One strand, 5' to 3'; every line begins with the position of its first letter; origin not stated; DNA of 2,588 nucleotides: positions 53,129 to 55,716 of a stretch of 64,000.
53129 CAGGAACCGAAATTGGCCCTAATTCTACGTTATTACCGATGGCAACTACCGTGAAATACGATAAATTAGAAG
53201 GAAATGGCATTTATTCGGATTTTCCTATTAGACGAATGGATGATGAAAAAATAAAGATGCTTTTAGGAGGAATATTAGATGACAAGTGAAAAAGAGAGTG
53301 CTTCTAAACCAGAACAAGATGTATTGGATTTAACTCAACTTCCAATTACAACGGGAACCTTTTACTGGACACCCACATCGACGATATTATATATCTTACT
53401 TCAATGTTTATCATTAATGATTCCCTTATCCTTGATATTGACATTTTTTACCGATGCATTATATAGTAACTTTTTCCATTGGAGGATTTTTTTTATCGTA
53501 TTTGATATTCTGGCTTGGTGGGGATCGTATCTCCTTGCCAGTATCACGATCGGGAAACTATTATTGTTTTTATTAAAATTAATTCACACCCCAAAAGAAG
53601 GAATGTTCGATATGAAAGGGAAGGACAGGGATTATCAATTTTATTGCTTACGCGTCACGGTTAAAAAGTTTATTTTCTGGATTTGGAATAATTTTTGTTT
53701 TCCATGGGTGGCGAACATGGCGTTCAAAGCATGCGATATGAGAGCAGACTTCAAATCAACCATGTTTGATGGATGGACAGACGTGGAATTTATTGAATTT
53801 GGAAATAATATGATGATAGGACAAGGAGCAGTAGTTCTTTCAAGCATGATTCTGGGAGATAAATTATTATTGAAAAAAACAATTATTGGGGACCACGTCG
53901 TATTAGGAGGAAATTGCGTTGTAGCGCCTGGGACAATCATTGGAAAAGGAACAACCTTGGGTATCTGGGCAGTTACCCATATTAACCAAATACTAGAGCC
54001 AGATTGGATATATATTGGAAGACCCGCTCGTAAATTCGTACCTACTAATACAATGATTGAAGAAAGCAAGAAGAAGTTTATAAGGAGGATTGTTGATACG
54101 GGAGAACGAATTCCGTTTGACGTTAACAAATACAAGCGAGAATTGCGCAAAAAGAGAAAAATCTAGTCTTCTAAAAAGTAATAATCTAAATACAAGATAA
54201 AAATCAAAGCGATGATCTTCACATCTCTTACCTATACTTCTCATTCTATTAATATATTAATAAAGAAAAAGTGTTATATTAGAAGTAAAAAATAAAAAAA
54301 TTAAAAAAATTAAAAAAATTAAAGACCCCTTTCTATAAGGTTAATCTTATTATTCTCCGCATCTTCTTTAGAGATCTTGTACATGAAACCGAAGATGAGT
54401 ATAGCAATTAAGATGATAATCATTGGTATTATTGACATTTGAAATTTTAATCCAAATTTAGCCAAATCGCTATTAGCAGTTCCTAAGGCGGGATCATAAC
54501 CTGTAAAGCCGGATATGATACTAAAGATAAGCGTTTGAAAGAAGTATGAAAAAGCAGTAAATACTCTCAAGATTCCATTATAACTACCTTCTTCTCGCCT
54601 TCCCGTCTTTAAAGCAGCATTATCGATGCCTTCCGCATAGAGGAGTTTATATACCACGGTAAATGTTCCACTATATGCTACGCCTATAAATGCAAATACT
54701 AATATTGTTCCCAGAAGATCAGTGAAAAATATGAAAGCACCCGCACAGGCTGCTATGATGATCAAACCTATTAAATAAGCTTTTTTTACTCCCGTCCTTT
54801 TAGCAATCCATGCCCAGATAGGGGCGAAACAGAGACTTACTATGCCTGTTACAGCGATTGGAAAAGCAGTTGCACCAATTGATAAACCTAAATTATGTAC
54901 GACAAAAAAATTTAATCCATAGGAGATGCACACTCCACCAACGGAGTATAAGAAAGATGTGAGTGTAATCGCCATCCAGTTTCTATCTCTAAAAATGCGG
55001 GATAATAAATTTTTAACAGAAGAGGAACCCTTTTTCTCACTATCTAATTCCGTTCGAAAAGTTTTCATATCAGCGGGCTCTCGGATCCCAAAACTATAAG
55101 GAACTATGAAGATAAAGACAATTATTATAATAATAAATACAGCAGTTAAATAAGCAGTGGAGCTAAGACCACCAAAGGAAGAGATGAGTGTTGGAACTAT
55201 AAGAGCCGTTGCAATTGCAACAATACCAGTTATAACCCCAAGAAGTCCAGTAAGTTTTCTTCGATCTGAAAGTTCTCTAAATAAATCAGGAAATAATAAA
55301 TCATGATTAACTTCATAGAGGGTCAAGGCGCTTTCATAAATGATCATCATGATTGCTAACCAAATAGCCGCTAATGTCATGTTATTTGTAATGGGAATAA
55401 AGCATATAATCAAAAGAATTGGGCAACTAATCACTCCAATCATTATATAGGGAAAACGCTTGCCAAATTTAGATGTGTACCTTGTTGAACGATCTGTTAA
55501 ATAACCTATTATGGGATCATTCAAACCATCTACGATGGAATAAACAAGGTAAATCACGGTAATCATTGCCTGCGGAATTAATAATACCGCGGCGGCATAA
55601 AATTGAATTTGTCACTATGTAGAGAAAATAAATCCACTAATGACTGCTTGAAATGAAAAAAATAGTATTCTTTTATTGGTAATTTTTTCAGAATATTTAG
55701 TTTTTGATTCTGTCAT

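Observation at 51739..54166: Two translationally coupled membrane proteins carrying three paralogous TM plus hexapeptide-repeat modules, resembling the C-terminal polymerase part of Pls-type synthetases without A/T domains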

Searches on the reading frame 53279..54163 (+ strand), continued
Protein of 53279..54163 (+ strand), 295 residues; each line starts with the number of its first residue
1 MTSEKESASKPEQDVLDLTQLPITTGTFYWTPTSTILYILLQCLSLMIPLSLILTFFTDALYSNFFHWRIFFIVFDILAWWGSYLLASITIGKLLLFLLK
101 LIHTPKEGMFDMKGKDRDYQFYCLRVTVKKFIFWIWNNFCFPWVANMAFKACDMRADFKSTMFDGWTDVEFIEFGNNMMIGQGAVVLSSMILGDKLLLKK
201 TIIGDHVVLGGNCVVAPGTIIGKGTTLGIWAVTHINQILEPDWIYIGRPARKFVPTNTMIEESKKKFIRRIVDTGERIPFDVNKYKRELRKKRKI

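Call 75: search_protein_families(library=pfam, proteins=[L057:12215-14041:-, L057:14159-15043:-, L057:7498-8853:+, L057:2297-3301:+, L003:3356-4560:+], max_evalue=0.0001)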
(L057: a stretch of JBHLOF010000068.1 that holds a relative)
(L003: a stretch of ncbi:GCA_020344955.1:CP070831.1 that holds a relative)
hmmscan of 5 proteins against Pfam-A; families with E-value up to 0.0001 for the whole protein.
L057:12215-14041:- (609 aa): 2 families
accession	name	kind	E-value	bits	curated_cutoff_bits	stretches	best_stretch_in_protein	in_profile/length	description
PF00501.34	AMP-binding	-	1.2e-51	176.1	29.9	1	52-427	2-383/384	AMP-binding enzyme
PF13193.12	AMP-binding_C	-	5.5e-05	24.4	24.5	0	484-559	1-74/76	AMP-binding enzyme C-terminal domain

L057:14159-15043:- (295 aa): 1 family
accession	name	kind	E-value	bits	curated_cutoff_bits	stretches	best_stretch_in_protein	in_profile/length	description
PF13193.12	AMP-binding_C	-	5.4e-05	24.5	24.5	1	170-247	1-76/76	AMP-binding enzyme C-terminal domain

L057:7498-8853:+ (452 aa): 3 families
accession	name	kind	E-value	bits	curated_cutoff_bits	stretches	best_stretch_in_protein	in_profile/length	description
PF13607.11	Succ_CoA_lig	-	1.4e-45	154.9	27.4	1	133-269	2-137/138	Succinyl-CoA ligase like flavodoxin domain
PF13380.12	CoA_binding_2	-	4.1e-10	40.6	22.8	1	2-90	42-114/116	CoA binding domain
PF02629.25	CoA_binding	-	1.3e-05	26.3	22.3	1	2-51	48-97/97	CoA binding domain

L057:2297-3301:+ (335 aa): 3 families
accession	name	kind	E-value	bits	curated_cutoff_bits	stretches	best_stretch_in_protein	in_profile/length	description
PF08240.17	ADH_N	-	3e-24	85.7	23.5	1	23-131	2-103/104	Alcohol dehydrogenase GroES-like domain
PF00107.32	ADH_zinc_N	-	1.9e-22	80.1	31.8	1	172-287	2-116/129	Zinc-binding dehydrogenase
PF16912.11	Glu_dehyd_C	-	1.2e-09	38.5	34.9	1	161-335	31-211/211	Glucose dehydrogenase C-terminus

L003:3356-4560:+ (401 aa): 1 family
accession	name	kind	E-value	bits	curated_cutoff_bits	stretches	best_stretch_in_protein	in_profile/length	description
PF00501.34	AMP-binding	-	5.3e-81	272.8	29.9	1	36-401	1-374/384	AMP-binding enzyme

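Call 77: find_related_loci(query=L057:5276-7102:+, collection=genome_contigs, flank=9000)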
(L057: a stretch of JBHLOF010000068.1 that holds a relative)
Query L057:5276-7102:+ (609 aa) in genome_contigs; peptide patterns used: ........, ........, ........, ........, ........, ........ (x = any residue, [..] = any of these).
127 stretches matched a pattern; 84 encode a relative of the query (tblastn E <= 1e-3); the best 80 are kept; 72 distinct loci.
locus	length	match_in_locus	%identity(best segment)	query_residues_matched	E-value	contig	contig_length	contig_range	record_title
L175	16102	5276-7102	100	1-609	0e+0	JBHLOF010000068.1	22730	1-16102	MAG: Promethearchaeota archaeon isolate DZ3M.28 DZ3M.28@6762, whole genome shotgun sequence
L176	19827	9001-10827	68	1-609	0e+0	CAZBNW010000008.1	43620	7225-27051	MAG TPA_asm: uncultured archaeon isolate SRP239594_co1_47 genome assembly, contig: NODE_146_length_43620_cov_147.261930,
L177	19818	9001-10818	68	1-606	0e+0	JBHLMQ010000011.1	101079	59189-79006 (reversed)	MAG: Promethearchaeota archaeon isolate DZ2M.350 DZ2M.350@423, whole genome shotgun sequence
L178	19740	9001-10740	70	24-603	0e+0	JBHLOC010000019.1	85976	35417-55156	MAG: Promethearchaeota archaeon isolate DZ3M.111 DZ3M.111@582, whole genome shotgun sequence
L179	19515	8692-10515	68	1-608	0e+0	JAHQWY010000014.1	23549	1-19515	MAG: Promethearchaeia archaeon isolate WORC5 WOR136_contig-100_96, whole genome shotgun sequence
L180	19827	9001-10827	67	1-609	0e+0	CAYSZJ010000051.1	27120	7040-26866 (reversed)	MAG TPA_asm: uncultured archaeon isolate SRP239594_co1_24 genome assembly, contig: NODE_539_length_27120_cov_37.910512,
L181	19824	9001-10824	69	1-608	0e+0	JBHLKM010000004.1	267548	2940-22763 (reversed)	MAG: Candidatus Hodarchaeota archaeon isolate DZ1B.338 DZ1B.338@39, whole genome shotgun sequence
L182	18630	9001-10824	66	1-608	0e+0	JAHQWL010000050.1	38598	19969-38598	MAG: Promethearchaeia archaeon isolate ABR06 NODE_223_length_38598_cov_11, whole genome shotgun sequence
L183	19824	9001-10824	64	1-608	0e+0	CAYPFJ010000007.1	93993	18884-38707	MAG TPA_asm: uncultured archaeon isolate SRP185410_co2_266 genome assembly, contig: NODE_156_length_93993_cov_9.362452,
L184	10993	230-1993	68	19-609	0e+0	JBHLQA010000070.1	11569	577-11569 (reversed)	MAG: Candidatus Odinarchaeota archaeon isolate H3M.118 H3M.118@9110, whole genome shotgun sequence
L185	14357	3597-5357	68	19-609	0e+0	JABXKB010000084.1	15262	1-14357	MAG: Promethearchaeota archaeon isolate Hel_238_bin13 contig-145_7785, whole genome shotgun sequence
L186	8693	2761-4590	67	1-608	0e+0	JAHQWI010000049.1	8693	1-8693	MAG: Promethearchaeia archaeon isolate ABR03 NODE_1498_length_8693_cov_3, whole genome shotgun sequence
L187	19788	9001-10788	65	12-609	0e+0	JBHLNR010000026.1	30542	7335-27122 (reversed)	MAG: Promethearchaeota archaeon isolate DZ2S.368 DZ2S.368@4201, whole genome shotgun sequence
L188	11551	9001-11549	69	15-609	0e+0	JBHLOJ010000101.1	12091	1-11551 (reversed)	MAG: Promethearchaeota archaeon isolate DZ3M.322 DZ3M.322@17992, whole genome shotgun sequence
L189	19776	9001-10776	65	16-607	0e+0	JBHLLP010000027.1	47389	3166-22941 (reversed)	MAG: Candidatus Hermodarchaeota archaeon isolate DZ1M.92 DZ1M.92@2097, whole genome shotgun sequence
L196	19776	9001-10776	64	15-609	0e+0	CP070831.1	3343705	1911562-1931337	MAG: Promethearchaeota archaeon isolate bin108 chromosome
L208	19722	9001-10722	59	13-609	0e+0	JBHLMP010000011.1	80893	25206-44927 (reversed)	MAG: Promethearchaeota archaeon isolate DZ2M.348 DZ2M.348@667, whole genome shotgun sequence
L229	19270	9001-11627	55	15-606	0e+0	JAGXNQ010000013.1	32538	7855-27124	MAG: Promethearchaeota archaeon isolate bin12 NODE_13_length_32538_cov_101.566064, whole genome shotgun sequence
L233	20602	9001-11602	52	6-609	0e+0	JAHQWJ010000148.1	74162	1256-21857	MAG: Promethearchaeia archaeon isolate ABR04 NODE_89_length_74162_cov_26, whole genome shotgun sequence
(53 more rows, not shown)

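Call 79: predict_structure(alignment_id=A5)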
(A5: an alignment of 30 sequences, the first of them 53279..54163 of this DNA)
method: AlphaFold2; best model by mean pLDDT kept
length: 295 residues; sequences in the alignment: 30
mean_pLDDT: 58.5   pTM: 0.56
mean pLDDT of the five models: 58.5, 55.4, 55.3, 53.4, 47.5
residues with pLDDT >= 90: 29; 70-90: 87; 50-70: 38; < 50: 141
segments of 3 or more residues with pLDDT < 50: 1-27, 156-174, 176-192, 199-239, 241-256, 266-276, 278-280
pLDDT, mean of each block of 10 residues (from residue 1): 31 31 43 89 88 75 80 87 92 92 74 76 85 83 78 57 38 43 37 52 28 29 30 38 45 44 47 45 55 66
secondary structure, 60 per line:
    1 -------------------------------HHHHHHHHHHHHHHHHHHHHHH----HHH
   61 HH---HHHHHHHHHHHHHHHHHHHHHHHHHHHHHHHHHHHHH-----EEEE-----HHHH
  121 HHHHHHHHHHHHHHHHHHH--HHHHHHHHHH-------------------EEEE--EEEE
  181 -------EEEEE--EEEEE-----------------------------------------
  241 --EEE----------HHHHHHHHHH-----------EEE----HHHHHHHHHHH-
elements in order: H32-53 H58-62 H66-102 E108-111 H117-139 H142-151 E171-174 E177-180 E188-192 E195-199 E243-245 H256-265 E277-279 H284-294
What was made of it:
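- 53375..53578 (+): B TM hairpin (aa 33-100). AF2 on B alone gives helices 32-53 and 66-102 with pLDDT 75-92 (call 79).
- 53582..53671 (+): B juxtamembrane motif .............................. (aa 102-131). AF2 shows strand 108-111, then helices 117-139 and 142-151 (call 79).
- Tried and rejected: With a deep MSA, B gave a poor LbH (pLDDT below 50, call 79).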

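Call 81: search_protein_families(library=pfam, proteins=[L196:4185-5822:-, L233:13560-13952:-, L229:12759-13463:-, L176:7175-7714:-, L187:6080-6901:-, L181:1326-1793:+, L177:945-1850:+, L178:3161-3946:+, L208:15552-17447:+, L188:5832-6836:+], max_evalue=0.01)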
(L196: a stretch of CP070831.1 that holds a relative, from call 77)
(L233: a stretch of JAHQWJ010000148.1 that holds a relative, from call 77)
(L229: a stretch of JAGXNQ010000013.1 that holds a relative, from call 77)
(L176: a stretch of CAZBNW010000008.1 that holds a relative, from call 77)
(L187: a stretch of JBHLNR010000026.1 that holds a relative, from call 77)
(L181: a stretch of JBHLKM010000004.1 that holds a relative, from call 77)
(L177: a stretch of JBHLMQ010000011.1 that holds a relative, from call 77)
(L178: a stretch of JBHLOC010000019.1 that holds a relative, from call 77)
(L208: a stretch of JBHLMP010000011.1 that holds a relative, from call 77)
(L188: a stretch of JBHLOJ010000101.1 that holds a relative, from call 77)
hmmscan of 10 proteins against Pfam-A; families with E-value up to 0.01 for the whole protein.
L196:4185-5822:- (546 aa): 0 families

L233:13560-13952:- (131 aa): 1 family
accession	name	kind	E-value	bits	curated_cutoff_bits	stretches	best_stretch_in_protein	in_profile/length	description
PF03692.20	CxxCxxCC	-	3.4e-14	53.7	23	1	5-87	2-73/85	Putative zinc- or iron-chelating domain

L229:12759-13463:- (235 aa): 2 families
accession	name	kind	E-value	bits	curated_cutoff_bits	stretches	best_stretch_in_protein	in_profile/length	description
PF01411.24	tRNA-synt_2c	-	2.4e-15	56.5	30.3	1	16-91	476-552/552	tRNA synthetases class II (A)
PF07973.19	tRNA_SAD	-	3.6e-10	40.1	24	1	189-231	2-44/44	Threonyl and Alanyl tRNA synthetase second additional domain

L176:7175-7714:- (180 aa): 1 family
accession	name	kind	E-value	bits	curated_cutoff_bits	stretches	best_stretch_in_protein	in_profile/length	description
PF20122.4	DUF6512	-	2e-31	109.8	26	1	5-175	9-181/181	Family of unknown function (DUF6512)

L187:6080-6901:- (274 aa): 1 family
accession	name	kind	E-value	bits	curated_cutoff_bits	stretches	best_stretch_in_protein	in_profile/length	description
PF18761.7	Heliorhodopsin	-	9.6e-96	320.2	26.7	1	23-271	1-242/242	Heliorhodopsin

L181:1326-1793:+ (156 aa): 2 families
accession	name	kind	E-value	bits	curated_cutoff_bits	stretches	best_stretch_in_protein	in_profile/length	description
PF12900.13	Pyridox_ox_2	-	2.7e-20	73.2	27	1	10-111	1-107/140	Pyridoxamine 5'-phosphate oxidase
PF01243.27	PNPOx_N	-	1.3e-07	32.4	28.1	1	12-111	3-93/120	Pyridoxamine 5'-phosphate oxidase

L177:945-1850:+ (302 aa): 3 families
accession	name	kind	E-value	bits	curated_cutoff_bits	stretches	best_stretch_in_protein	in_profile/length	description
PF03851.20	UvdE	-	3.6e-65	220.4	24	1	9-266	3-273/275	UV-endonuclease UvdE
PF01261.30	AP_endonuc_2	-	1.6e-06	28.4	31.1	1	78-224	21-177/249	Xylose isomerase-like TIM barrel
PF09376.16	NurA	-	0.008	16.1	21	0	141-250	60-145/254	NurA domain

L178:3161-3946:+ (262 aa): 1 family
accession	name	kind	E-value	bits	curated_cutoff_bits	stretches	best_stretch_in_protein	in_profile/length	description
PF00795.27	CN_hydrolase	-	1.5e-39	136.3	23.2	1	2-240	1-252/256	Carbon-nitrogen hydrolase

L208:15552-17447:+ (632 aa): 15 families
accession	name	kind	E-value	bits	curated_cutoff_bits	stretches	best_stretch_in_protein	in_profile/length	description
PF13601.12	HTH_34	-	5.7e-10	39.7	27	1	26-86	5-71/80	Winged helix DNA-binding domain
PF13428.12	TPR_14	-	3.4e-08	33.8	23.5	0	435-468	2-35/44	Tetratricopeptide repeat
PF01047.28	MarR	-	3.3e-07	30.5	24.6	0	25-69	7-50/59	MarR family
PF13424.12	TPR_12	-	1.8e-06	28.5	30.1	1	539-602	6-73/77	Tetratricopeptide repeat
PF07719.23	TPR_2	-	2.4e-06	27.6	27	0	577-603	4-30/34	Tetratricopeptide repeat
PF13181.12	TPR_8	-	3.4e-06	27.2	25.7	1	575-603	2-30/34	Tetratricopeptide repeat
PF25213.1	HVO_A0261_N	-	4.8e-06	26.8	35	1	46-89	34-76/86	HVO_A0261 N-terminal domain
PF14559.12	TPR_19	-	3.8e-05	24.4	25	0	489-540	11-62/68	Tetratricopeptide repeat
PF00515.34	TPR_1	-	3.9e-05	23.7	27.8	1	576-602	3-29/34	Tetratricopeptide repeat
PF13174.12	TPR_6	-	5.6e-05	24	26.3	0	576-599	2-25/33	Tetratricopeptide repeat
PF23914.1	TPR_CcmH_CycH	-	0.0002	21.7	42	0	531-599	44-112/158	Cytochrome c-type biogenesis protein H TPR domain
PF13431.12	TPR_17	-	0.00026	21.5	24.4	0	424-454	3-33/34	Tetratricopeptide repeat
PF01022.26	HTH_5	-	0.001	19.3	22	1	46-67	25-46/47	Bacterial regulatory protein, arsR family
PF12802.13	MarR_2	-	0.0069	17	27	0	46-69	30-53/61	MarR family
PF07176.17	DUF1400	-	0.0083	16.9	23.4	0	440-502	63-122/127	Alpha/beta hydrolase of unknown function (DUF1400)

L188:5832-6836:+ (335 aa): 3 families
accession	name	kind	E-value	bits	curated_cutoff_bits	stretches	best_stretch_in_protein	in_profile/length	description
PF08240.17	ADH_N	-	2.8e-23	82.6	23.5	1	23-132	2-104/104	Alcohol dehydrogenase GroES-like domain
PF00107.32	ADH_zinc_N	-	5.3e-21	75.4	31.8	1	172-288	2-120/129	Zinc-binding dehydrogenase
PF16912.11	Glu_dehyd_C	-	1e-07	32.1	34.9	1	163-334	33-210/211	Glucose dehydrogenase C-terminus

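Call 82: search_solved_structures(query=L196:4185-5822:-, max_evalue=1)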
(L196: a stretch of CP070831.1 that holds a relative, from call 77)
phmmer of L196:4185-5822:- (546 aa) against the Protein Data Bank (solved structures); distinct sequences matched with E-value up to 1: 1.
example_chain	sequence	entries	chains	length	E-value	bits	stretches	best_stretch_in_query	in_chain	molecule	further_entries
9db6_A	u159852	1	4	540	0.42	12.4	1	397-457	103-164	BNR/Asp-box repeat protein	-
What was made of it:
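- Tried and rejected: Cluster c7 (546 aa, 'HTSGTT') near the second system has no Pfam or PDB match, so its ANL resemblance is unverified (calls 81, 82).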

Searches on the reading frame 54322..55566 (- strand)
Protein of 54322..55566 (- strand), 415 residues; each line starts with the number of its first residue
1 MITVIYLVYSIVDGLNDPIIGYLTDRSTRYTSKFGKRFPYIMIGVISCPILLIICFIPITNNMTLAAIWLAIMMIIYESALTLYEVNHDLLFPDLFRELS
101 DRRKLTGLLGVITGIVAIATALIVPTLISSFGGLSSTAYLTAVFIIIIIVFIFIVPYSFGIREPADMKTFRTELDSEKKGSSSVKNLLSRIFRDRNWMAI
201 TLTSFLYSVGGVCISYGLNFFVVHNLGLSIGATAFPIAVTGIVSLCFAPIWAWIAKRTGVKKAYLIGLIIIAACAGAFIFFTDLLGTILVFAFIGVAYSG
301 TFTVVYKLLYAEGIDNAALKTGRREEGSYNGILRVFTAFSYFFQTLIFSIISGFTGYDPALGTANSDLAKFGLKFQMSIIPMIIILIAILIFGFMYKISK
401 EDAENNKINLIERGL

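Call 11: search_protein_families(library=pfam, proteins=[window:54322-55566:-], max_evalue=0.001)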
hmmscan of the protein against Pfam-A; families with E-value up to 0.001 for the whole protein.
window:54322-55566:- (415 aa): 3 families
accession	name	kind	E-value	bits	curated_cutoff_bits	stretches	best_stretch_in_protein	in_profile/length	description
PF13347.12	MFS_2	-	5.3e-49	167.4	27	1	2-399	35-426/427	MFS/sugar transport protein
PF07690.21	MFS_1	-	2e-19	70.2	33.4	1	4-340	36-342/347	Major Facilitator Superfamily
PF12832.13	MFS_1_like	-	4.2e-05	23.2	25.2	0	2-244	36-260/373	MFS_1 like family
